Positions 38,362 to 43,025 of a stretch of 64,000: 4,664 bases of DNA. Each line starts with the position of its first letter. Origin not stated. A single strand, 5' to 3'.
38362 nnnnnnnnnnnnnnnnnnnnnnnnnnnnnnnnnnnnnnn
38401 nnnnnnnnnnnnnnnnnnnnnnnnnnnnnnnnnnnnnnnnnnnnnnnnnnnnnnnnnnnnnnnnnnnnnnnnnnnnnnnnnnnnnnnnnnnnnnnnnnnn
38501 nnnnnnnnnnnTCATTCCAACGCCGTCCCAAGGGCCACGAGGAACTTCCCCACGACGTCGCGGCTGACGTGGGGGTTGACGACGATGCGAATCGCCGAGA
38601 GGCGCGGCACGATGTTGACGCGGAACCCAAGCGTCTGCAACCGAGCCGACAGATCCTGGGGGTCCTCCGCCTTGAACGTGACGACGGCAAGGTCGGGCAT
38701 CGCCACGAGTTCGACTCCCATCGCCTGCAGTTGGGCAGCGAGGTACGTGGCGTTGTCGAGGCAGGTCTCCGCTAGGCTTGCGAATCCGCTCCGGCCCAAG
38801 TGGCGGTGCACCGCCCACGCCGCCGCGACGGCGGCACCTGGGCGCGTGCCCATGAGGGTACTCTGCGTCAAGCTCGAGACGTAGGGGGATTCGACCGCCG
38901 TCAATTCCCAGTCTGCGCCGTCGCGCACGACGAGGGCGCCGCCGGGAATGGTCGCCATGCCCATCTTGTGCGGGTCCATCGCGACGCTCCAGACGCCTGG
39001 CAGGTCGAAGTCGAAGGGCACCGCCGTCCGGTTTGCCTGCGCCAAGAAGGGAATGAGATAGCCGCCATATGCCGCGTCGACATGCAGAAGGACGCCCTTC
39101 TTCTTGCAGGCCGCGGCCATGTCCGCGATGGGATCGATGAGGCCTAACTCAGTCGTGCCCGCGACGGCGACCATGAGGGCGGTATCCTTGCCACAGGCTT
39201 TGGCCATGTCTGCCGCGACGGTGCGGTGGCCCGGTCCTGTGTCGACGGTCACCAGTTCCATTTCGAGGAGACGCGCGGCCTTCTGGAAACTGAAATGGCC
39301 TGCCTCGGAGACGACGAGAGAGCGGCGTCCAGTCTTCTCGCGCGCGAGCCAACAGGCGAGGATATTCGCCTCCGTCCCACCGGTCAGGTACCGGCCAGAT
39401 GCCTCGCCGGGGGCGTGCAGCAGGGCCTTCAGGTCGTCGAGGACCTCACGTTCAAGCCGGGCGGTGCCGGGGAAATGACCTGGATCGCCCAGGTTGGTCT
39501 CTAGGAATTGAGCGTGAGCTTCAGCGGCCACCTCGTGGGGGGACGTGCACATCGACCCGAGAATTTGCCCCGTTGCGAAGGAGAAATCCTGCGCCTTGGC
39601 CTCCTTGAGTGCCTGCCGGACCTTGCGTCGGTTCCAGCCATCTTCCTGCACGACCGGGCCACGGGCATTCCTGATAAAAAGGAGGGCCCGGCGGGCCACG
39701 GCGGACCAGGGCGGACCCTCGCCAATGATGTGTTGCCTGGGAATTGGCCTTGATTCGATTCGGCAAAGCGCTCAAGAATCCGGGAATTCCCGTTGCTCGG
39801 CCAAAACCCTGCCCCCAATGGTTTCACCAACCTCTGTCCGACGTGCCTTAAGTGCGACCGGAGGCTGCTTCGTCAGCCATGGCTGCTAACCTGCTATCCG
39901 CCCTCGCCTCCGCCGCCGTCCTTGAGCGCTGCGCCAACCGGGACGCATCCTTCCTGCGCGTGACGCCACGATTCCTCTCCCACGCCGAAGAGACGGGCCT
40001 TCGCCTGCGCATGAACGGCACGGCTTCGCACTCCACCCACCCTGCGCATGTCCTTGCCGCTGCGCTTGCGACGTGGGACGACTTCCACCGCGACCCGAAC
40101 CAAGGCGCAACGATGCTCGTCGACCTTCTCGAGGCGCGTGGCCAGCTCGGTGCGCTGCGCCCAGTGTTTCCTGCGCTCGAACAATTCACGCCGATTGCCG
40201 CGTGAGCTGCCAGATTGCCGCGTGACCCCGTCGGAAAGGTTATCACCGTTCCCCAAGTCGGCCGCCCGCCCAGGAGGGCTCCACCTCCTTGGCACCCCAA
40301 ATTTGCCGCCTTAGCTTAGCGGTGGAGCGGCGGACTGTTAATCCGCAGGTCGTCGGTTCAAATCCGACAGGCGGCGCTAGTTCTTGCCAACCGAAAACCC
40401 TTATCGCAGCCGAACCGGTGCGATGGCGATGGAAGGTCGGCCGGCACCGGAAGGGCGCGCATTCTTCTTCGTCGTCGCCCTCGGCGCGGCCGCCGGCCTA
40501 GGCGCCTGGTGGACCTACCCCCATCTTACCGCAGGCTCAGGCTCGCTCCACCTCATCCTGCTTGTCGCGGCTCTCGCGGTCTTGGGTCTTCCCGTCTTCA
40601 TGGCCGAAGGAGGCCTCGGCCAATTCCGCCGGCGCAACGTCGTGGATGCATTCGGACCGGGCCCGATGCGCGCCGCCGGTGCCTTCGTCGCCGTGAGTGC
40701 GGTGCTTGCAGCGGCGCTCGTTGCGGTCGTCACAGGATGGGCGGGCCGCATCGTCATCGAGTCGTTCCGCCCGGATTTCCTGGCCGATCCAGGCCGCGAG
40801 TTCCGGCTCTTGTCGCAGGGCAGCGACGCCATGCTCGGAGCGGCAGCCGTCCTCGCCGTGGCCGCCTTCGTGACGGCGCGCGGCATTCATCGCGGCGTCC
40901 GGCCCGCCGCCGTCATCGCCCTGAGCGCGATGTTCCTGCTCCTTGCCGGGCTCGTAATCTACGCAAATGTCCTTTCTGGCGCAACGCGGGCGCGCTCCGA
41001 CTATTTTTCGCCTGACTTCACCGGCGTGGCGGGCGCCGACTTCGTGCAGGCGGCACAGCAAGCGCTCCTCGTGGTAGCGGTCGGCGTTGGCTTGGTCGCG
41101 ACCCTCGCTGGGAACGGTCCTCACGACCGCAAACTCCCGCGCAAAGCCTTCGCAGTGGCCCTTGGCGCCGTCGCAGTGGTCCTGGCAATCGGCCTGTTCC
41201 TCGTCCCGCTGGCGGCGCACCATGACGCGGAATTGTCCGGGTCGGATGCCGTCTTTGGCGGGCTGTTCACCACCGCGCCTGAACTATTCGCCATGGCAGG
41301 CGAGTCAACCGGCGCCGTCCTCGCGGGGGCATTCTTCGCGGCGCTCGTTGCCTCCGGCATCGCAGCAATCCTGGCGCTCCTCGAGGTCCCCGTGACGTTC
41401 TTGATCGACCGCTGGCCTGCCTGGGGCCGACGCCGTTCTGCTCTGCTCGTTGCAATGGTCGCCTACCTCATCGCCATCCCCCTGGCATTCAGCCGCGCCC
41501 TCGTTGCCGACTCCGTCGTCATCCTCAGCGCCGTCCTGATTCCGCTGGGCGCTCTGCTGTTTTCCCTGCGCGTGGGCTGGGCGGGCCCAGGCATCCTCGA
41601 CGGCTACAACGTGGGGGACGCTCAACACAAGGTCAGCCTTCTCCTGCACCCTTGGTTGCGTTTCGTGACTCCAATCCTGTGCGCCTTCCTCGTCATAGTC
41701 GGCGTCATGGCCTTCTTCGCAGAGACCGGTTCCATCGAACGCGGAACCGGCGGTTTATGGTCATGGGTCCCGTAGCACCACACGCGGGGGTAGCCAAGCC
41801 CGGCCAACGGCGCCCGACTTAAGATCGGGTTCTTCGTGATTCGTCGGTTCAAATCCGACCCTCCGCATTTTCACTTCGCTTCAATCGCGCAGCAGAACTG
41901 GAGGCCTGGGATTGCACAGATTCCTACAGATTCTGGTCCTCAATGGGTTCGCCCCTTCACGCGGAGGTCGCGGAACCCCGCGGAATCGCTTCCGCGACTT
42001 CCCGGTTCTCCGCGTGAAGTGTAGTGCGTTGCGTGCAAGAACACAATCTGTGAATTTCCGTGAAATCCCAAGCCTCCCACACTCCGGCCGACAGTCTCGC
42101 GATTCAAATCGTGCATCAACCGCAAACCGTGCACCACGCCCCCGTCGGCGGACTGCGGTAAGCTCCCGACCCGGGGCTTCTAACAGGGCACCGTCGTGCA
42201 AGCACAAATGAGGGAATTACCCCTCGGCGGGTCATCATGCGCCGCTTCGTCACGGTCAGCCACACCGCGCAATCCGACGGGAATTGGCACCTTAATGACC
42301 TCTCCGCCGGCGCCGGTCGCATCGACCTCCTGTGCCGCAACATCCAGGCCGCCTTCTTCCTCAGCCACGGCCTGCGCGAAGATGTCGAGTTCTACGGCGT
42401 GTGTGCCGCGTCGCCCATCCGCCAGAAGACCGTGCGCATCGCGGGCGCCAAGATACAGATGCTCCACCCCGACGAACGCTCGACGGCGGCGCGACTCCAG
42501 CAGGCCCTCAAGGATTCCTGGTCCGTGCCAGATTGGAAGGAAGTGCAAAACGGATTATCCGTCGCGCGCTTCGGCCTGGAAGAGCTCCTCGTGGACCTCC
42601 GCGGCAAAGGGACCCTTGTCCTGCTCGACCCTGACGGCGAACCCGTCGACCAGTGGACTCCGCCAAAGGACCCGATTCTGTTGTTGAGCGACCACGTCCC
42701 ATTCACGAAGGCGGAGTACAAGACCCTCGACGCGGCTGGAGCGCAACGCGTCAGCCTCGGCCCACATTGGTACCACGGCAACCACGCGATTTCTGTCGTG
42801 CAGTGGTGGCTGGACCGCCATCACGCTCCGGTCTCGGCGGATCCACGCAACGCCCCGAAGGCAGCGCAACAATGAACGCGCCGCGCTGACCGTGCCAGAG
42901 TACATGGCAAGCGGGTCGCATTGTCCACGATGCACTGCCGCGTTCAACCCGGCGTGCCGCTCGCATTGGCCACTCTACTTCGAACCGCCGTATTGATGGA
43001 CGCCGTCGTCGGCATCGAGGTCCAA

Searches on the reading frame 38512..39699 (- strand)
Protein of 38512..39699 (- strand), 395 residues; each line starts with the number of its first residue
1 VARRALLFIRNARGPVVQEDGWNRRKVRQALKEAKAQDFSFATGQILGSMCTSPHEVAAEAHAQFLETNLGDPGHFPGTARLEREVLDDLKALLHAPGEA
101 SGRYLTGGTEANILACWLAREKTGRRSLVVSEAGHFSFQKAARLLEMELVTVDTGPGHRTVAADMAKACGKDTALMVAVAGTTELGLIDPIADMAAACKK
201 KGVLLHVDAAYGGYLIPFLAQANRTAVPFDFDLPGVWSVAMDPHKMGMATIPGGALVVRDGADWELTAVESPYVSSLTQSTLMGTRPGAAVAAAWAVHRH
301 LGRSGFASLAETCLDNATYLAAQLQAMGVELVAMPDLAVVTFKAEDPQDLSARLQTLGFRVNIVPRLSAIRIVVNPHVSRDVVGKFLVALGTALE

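Call 53: search_protein_families(library=pfam, proteins=[window:38512-39699:-], max_evalue=0.00001)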
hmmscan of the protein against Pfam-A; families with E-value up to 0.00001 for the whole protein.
window:38512-39699:- (395 aa): 3 families
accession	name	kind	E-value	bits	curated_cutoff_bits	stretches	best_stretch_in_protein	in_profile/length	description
PF00282.25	Pyridoxal_deC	-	2.1e-29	102.9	27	1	56-344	54-374/375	Pyridoxal-dependent decarboxylase conserved domain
PF00266.25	Aminotran_5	-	1.5e-10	41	21.5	1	88-210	50-177/371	Aminotransferase class-V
PF00155.27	Aminotran_1_2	-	3.5e-08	33.5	19.7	1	41-387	6-358/361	Aminotransferase class I and II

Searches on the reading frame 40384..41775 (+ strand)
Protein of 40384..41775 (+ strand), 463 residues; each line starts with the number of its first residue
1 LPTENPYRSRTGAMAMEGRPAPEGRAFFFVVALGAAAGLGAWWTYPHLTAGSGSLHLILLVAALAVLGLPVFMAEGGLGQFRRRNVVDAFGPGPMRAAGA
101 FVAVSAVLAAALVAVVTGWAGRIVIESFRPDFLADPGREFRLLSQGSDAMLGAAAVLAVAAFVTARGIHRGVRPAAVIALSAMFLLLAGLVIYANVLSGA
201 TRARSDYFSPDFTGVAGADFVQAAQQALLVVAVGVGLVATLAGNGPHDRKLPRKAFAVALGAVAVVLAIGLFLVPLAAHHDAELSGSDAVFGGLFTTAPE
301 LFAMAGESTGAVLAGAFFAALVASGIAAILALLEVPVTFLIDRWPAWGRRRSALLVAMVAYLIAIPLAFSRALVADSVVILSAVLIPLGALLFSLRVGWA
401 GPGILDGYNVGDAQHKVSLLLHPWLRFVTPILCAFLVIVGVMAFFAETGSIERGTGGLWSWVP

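Call 55: search_protein_families(library=pfam, proteins=[window:40384-41775:+], max_evalue=0.00001)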
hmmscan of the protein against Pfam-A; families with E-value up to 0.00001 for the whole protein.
window:40384-41775:+ (463 aa): 1 family
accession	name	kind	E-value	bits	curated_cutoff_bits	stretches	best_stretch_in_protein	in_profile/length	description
PF00209.24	SNF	-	3e-19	69.6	27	2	154-443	181-483/524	Sodium:neurotransmitter symporter family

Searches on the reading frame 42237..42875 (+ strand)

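Call 23: search_protein_families(library=pfam, proteins=[window:42237-42875:+], max_evalue=0.001)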
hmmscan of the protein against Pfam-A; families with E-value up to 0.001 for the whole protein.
window:42237-42875:+ (212 aa): 1 family
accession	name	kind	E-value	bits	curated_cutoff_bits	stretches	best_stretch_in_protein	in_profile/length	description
PF04013.17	Methyltrn_RNA_2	-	5.5e-49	167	25.5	1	1-197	1-198/198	Putative SAM-dependent RNA methyltransferase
